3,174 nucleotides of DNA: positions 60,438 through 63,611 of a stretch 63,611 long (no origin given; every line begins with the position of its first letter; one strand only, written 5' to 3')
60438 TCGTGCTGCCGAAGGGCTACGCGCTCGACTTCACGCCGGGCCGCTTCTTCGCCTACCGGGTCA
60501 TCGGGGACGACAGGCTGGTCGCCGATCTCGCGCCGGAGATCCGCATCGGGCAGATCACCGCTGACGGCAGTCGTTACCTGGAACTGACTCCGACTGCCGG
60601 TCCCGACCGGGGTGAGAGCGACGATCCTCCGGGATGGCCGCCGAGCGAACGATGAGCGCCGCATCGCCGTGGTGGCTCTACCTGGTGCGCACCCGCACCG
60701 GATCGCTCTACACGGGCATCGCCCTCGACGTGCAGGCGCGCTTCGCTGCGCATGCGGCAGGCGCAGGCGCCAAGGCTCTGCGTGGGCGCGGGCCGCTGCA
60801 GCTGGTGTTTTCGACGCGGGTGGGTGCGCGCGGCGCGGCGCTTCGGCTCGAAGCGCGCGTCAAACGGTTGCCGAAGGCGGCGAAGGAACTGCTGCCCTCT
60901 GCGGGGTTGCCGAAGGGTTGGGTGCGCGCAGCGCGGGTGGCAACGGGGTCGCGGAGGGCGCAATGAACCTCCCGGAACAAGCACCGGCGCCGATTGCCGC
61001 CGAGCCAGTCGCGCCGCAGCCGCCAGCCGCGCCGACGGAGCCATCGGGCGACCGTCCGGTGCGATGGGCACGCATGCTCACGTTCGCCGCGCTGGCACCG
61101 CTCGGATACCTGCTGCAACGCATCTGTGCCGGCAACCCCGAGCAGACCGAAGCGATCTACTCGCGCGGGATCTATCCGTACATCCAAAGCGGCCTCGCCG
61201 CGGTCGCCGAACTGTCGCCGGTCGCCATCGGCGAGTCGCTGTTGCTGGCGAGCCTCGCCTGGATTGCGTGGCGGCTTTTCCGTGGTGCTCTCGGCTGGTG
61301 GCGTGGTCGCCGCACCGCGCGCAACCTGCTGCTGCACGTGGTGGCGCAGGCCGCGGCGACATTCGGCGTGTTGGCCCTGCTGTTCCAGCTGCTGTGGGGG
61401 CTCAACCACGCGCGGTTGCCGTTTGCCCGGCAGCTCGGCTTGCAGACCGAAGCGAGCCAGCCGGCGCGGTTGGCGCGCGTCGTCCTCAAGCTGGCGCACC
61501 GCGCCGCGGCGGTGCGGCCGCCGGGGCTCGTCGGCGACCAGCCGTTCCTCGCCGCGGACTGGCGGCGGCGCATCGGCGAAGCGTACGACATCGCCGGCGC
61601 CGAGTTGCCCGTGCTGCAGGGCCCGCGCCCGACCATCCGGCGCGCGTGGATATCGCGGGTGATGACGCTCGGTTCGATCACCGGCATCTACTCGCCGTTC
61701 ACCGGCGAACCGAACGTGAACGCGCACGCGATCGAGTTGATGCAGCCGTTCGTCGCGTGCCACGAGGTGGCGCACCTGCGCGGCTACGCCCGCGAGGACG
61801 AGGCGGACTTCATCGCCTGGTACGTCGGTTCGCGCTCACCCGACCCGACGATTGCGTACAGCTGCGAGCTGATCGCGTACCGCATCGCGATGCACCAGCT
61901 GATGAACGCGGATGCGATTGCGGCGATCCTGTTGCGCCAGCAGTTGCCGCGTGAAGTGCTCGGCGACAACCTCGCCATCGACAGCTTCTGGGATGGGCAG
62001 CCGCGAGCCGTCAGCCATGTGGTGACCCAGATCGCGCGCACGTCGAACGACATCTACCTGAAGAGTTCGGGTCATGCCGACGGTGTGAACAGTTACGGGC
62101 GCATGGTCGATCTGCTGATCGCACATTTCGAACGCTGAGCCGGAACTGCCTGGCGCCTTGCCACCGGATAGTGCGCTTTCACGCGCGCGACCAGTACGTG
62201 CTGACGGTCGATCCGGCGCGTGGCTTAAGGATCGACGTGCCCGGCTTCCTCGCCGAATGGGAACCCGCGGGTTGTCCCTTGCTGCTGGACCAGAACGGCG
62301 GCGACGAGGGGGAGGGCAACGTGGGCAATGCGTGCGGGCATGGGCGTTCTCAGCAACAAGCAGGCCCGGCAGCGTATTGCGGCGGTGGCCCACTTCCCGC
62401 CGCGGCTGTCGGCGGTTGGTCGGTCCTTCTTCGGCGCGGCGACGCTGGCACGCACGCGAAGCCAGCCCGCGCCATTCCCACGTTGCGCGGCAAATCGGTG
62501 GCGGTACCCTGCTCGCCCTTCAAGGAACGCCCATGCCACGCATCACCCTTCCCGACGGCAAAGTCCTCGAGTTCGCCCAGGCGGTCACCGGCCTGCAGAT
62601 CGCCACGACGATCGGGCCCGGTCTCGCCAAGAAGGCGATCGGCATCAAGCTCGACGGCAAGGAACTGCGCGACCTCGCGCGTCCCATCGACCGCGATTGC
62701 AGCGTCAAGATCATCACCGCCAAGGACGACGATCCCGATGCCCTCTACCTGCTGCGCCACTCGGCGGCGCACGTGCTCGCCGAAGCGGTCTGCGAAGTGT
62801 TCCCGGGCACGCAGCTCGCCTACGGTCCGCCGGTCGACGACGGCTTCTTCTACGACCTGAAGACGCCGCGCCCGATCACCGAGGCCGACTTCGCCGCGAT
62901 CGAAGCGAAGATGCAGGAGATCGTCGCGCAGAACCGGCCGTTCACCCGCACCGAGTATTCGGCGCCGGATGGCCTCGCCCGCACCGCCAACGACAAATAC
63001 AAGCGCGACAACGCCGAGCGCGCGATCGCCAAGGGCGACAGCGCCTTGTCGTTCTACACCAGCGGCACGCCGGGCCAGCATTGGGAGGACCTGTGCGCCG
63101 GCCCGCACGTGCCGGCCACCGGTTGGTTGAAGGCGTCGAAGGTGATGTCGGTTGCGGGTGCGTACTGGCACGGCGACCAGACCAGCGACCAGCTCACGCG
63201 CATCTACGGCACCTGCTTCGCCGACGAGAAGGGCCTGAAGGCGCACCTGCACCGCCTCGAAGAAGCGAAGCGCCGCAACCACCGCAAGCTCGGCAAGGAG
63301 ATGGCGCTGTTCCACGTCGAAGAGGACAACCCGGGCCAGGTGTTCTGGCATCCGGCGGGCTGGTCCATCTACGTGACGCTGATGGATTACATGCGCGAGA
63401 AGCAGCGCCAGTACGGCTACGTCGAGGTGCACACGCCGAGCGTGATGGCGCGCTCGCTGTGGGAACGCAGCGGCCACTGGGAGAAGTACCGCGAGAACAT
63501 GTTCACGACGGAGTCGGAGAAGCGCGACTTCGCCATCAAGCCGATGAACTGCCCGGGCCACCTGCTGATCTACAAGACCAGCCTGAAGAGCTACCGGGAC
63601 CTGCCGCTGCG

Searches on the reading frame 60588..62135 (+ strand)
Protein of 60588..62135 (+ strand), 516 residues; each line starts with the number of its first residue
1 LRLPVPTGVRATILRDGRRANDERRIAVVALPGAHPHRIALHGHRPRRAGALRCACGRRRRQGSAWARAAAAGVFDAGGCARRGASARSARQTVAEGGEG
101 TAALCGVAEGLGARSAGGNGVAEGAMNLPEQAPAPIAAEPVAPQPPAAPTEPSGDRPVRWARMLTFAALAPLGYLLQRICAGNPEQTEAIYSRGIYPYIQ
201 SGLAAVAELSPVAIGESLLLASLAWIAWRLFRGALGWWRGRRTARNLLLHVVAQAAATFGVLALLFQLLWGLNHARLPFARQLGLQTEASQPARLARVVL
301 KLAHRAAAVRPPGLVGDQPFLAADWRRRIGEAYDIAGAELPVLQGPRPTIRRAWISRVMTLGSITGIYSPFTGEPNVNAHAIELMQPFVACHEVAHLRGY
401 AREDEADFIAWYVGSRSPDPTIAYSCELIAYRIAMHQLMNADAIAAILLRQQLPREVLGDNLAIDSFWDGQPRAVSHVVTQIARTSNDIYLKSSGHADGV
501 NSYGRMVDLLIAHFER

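Call 49: search_protein_families(library=pfam, proteins=[window:60588-62135:+], max_evalue=0.01)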
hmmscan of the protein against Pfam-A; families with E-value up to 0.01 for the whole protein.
window:60588-62135:+ (516 aa): 1 family
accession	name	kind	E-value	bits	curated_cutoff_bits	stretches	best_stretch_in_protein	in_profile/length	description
PF12725.13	DUF3810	-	1.8e-73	248.1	28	1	191-511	1-311/311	Protein of unknown function (DUF3810)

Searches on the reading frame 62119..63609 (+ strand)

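Call 49: search_protein_families(library=pfam, proteins=[window:62119-63609:+], max_evalue=0.01)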
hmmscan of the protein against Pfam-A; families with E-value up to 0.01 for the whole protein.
window:62119-63609:+ (497 aa): 3 families
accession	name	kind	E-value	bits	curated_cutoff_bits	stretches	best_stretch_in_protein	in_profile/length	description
PF02824.27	TGS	-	9.5e-10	38.8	22.2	1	141-200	2-60/60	TGS domain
PF07973.19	tRNA_SAD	-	3.2e-08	33.8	24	1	312-363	3-44/44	Threonyl and Alanyl tRNA synthetase second additional domain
PF00587.30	tRNA-synt_2b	-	0.00016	22.2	29.3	1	462-497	1-37/179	tRNA synthetase class II core domain (G, H, P, S and T)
